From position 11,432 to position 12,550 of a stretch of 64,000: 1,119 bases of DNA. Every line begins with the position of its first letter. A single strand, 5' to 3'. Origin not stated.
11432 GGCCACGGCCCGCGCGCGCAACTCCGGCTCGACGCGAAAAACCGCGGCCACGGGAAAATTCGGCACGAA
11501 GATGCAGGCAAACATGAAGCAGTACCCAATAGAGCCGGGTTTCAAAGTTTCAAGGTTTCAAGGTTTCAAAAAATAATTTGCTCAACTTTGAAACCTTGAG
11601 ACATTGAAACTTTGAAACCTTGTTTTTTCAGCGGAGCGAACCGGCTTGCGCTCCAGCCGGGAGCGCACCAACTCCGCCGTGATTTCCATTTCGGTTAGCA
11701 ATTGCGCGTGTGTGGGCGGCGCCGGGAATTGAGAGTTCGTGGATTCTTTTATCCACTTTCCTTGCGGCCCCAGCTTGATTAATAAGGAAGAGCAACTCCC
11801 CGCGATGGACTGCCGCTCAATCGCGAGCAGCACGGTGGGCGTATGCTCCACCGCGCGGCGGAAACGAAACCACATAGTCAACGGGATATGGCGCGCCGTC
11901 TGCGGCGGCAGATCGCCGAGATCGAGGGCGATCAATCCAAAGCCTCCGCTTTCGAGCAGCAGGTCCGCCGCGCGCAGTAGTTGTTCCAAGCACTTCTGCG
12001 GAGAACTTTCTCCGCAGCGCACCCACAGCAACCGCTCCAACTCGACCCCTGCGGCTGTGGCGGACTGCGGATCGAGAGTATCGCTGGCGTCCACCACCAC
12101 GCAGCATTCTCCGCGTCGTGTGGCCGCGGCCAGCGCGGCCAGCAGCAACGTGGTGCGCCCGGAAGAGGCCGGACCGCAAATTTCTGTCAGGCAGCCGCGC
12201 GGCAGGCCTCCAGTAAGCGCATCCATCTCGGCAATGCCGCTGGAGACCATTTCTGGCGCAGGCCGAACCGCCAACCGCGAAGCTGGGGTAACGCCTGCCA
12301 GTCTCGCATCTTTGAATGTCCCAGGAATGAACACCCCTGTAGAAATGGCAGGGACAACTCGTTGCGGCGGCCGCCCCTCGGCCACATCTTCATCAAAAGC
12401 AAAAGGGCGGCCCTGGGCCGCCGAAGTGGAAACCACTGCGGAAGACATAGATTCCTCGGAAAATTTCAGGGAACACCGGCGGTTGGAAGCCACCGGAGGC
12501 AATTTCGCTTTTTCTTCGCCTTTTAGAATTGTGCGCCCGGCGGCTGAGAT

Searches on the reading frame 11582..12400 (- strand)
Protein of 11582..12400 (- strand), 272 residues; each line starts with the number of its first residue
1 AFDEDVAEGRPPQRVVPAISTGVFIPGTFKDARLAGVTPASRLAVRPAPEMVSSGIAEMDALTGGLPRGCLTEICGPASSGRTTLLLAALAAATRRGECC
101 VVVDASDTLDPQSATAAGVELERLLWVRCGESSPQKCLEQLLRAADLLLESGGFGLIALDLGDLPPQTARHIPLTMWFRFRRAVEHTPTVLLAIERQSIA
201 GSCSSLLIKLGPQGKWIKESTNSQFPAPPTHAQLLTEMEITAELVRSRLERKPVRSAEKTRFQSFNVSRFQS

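Call 77: search_protein_families(library=pfam, proteins=[window:11582-12400:-])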
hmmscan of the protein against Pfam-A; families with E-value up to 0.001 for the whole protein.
window:11582-12400:- (272 aa): 2 families
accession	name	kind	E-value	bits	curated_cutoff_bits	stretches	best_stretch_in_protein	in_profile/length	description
PF00154.27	RecA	-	5.7e-18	65.8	27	1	50-160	31-137/262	recA bacterial DNA recombination protein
PF06745.19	ATPase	-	6.5e-05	22.8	26.6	1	52-104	1-55/231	KaiC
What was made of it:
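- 11582..12448 (-): imuA (RecA/SulA-like), first gene of the cassette. Pfam RecA match (call 77).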
